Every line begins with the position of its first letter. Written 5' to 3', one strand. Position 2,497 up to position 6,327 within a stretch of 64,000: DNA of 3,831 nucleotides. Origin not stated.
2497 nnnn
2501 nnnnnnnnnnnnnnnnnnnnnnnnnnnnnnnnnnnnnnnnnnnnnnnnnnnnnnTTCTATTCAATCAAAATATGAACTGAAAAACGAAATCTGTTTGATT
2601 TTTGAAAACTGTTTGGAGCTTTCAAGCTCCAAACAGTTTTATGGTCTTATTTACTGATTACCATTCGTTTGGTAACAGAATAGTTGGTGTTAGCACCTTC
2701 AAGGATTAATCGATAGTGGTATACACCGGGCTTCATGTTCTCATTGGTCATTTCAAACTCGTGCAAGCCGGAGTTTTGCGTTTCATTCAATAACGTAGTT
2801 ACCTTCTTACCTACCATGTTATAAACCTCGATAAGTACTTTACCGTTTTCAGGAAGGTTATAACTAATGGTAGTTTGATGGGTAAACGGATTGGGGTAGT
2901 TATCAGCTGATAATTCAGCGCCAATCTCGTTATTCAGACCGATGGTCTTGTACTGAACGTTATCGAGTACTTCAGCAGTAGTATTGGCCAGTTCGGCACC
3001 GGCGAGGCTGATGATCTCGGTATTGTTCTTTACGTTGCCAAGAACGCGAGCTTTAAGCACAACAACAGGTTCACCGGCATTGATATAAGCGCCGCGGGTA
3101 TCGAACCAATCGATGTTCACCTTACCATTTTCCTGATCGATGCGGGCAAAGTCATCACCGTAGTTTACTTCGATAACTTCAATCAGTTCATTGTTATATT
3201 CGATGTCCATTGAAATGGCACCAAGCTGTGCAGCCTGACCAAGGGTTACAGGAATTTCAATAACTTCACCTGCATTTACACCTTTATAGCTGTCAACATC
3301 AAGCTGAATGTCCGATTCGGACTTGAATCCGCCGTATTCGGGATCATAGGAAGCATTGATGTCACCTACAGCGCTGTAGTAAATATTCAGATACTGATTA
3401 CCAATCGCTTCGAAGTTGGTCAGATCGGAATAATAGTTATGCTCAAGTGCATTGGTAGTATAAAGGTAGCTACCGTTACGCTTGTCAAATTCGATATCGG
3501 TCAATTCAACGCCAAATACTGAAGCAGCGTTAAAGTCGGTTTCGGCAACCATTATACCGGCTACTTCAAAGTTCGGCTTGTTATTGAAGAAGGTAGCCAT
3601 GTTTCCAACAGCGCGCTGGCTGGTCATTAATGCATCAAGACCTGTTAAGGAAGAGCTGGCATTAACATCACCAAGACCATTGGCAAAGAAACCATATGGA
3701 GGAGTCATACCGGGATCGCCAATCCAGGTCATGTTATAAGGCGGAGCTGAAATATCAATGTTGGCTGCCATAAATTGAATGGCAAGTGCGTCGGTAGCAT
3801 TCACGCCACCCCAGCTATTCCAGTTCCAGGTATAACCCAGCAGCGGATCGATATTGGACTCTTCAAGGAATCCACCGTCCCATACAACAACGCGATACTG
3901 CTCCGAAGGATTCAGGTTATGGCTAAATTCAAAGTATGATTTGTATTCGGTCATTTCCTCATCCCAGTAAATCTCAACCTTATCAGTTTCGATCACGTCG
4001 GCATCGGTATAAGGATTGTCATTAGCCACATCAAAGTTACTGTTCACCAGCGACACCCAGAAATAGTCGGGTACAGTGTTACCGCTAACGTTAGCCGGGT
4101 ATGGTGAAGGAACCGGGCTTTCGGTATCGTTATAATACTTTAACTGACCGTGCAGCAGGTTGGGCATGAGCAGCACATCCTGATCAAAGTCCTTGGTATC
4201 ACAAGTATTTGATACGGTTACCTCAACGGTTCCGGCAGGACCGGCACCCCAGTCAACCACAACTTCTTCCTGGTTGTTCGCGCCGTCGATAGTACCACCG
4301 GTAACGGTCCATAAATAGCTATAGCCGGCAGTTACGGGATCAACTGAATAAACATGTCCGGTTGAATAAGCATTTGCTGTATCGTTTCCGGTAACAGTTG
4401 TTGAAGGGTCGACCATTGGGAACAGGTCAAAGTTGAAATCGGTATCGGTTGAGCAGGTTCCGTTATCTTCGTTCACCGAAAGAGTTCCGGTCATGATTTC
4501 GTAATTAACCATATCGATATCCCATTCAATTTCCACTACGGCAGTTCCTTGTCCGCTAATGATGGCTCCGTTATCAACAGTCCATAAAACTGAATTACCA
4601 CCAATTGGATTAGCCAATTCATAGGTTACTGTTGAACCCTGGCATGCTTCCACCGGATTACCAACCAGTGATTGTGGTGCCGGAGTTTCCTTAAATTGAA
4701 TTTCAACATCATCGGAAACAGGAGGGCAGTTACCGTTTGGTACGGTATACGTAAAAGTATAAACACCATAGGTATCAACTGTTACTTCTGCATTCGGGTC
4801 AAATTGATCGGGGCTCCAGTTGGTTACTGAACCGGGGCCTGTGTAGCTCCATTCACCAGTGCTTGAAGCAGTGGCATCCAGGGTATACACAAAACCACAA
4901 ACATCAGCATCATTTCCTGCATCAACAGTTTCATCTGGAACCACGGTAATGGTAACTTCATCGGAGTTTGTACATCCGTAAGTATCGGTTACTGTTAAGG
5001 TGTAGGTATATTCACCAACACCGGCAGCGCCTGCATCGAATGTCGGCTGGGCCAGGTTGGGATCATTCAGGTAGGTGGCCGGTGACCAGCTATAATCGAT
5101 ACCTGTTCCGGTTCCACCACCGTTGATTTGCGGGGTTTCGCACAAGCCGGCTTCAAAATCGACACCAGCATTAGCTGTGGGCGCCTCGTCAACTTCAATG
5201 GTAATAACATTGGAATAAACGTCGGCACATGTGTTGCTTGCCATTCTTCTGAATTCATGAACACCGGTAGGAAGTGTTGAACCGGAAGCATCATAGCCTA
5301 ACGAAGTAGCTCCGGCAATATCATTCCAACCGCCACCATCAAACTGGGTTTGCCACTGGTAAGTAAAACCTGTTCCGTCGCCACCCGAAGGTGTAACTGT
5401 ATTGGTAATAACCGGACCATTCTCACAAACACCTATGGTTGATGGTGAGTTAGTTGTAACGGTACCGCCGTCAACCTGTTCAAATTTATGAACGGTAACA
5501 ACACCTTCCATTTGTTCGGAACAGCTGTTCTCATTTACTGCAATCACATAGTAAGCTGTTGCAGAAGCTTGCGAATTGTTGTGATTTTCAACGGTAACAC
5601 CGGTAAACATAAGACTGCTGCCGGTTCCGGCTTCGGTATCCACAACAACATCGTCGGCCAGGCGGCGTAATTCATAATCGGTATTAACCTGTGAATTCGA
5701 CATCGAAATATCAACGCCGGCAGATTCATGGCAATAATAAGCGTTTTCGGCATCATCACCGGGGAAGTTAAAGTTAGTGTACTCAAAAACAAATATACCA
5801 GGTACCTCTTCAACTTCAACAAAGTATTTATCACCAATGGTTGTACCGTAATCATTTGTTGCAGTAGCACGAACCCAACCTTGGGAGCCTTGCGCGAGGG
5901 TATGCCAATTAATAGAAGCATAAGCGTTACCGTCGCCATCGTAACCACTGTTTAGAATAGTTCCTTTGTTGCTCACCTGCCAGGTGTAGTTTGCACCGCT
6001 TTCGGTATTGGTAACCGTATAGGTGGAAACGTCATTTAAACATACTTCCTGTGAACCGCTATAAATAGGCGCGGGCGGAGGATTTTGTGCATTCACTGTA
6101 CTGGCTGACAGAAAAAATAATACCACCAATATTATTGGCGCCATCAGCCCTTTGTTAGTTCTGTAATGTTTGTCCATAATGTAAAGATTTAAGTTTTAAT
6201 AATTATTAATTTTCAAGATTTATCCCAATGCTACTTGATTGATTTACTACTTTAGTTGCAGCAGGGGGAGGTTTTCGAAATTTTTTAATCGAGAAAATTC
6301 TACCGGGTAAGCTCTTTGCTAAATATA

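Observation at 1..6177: Cohesin-like and dockerin-like modules on T9SS cargo proteins, next to a dedicated two-component system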

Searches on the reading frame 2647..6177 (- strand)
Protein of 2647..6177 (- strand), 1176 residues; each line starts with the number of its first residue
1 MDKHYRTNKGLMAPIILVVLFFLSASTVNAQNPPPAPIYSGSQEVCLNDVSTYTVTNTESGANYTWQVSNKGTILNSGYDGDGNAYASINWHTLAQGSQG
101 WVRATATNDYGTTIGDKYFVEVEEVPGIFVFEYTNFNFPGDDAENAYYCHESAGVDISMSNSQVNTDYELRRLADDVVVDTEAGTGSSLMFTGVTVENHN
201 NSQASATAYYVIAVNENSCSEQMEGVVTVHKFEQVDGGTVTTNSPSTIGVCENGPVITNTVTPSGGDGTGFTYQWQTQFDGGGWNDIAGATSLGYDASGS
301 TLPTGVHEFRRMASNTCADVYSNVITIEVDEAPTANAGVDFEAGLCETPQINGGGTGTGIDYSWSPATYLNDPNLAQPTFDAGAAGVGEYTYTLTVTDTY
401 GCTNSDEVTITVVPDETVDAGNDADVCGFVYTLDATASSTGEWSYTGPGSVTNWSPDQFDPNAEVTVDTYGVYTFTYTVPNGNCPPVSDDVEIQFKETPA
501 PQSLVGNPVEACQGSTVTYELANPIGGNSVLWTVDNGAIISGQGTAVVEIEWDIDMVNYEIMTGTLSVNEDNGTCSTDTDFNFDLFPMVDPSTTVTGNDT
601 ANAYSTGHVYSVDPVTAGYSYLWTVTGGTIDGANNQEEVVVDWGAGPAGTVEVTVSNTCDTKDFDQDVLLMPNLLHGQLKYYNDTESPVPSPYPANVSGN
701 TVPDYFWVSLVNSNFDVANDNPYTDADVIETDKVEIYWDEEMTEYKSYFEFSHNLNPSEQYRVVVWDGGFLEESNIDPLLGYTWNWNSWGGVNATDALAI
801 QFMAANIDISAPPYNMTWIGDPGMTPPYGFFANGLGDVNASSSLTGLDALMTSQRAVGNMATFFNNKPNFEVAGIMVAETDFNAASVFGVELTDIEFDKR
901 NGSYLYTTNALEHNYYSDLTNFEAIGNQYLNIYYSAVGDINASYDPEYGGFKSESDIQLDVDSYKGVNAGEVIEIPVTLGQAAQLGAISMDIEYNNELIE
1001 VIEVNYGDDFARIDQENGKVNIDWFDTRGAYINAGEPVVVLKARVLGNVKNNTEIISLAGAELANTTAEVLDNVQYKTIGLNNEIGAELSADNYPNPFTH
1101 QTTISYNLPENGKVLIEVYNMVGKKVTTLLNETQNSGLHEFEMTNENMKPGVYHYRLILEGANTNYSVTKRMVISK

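Call 6: search_protein_families(library=pfam, proteins=[window:2647-6177:-], max_evalue=0.1)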
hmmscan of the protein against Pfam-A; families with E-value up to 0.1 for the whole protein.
window:2647-6177:- (1176 aa): 5 families
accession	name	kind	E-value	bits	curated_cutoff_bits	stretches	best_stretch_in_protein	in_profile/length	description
PF19408.5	PKD_6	-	2.1e-16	60.5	25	3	592-663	5-76/82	PKD-like domain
PF00963.24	Cohesin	-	1.3e-10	42.1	24.1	1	957-1065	1-122/139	Cohesin domain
PF18962.6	Por_Secre_tail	-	8.6e-08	32.8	27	1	1094-1161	2-66/75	Secretion system C-terminal sorting domain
PF22352.2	K319L-like_PKD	-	1.8e-05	25.1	27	1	357-412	26-84/84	K319L-like, PKD domain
PF19081.6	Ig_7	-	0.029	15.1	27.3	1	184-229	37-80/84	Ig-like domain CHU_C associated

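Call 8: search_solved_structures(query=window:2647-6177:-, max_evalue=1, show_alignments=2)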
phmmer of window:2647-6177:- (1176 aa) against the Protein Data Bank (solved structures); distinct sequences matched with E-value up to 1: 4.
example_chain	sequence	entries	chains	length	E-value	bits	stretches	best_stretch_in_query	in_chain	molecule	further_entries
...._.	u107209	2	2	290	1.9e-06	29.3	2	329-416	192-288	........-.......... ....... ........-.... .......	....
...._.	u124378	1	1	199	0.13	13.2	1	267-412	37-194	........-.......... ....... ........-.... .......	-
3ul4_A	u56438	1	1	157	0.18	12.7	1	963-1010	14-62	Cellulosome-anchoring protein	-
4lpw_A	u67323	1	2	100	0.61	11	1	440-481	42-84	TENCON variant A6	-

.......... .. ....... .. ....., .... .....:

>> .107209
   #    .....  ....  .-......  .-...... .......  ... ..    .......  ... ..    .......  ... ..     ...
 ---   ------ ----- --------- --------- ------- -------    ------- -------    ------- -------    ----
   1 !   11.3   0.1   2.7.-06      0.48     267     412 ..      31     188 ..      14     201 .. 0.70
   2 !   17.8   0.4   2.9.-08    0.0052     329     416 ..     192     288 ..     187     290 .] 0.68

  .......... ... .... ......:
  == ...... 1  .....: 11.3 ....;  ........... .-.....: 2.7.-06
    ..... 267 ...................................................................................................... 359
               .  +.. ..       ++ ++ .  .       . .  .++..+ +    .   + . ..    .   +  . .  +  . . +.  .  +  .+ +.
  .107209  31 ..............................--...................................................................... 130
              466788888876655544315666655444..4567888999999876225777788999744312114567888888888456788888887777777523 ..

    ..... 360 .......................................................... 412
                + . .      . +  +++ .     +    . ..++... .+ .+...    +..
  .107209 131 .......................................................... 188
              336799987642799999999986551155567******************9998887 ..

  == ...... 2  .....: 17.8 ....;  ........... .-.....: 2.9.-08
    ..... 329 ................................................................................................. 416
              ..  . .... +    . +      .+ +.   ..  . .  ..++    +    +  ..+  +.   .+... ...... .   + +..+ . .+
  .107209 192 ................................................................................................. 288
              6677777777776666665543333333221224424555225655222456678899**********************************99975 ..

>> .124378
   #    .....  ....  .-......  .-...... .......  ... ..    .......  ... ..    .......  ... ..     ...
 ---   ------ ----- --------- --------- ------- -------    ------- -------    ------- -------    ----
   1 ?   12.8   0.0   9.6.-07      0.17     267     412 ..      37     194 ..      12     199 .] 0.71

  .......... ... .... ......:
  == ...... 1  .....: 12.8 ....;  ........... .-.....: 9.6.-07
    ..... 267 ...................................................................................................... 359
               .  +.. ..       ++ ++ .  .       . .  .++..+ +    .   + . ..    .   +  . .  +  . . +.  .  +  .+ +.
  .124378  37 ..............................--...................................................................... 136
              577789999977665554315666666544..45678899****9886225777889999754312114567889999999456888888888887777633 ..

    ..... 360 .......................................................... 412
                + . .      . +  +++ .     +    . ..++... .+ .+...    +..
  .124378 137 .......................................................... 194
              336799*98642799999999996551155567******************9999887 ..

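Call 9: search_protein_families(library=ncbifam, proteins=[window:2647-6177:-], max_evalue=1)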
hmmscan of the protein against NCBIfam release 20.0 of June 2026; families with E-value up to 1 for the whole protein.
window:2647-6177:- (1176 aa): 3 families
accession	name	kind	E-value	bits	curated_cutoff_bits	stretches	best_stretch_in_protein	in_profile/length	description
TIGR04183.1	Por_Secre_tail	domain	5.6e-08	32.6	23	1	1094-1173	2-70/72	T9SS type A sorting domain-containing protein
NF052323.1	T9SSA_dep_M6i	equivalog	6.1e-07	27.8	600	1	1082-1156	949-1023/1043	T9SS-dependent M6-like inactivated metalloprotease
NF045870.1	MAGa7180_fam_nucl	equivalog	0.048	12.9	225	1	910-977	17-87/272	MAGa7180 family putative nuclease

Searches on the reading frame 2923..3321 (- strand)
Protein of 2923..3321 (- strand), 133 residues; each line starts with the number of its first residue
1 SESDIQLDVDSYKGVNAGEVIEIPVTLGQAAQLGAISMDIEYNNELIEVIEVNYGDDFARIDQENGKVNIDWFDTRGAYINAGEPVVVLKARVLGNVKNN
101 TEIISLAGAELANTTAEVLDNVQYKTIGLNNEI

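Call 14: search_protein_families(library=pfam, proteins=[window:2923-3321:-], max_evalue=10)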
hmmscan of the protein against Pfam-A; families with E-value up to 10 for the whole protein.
seq(133 aa): 1 family
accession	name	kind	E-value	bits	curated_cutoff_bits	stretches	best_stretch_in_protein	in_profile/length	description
PF00963.24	Cohesin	-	1.3e-12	48.6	24.1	1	5-114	1-123/139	Cohesin domain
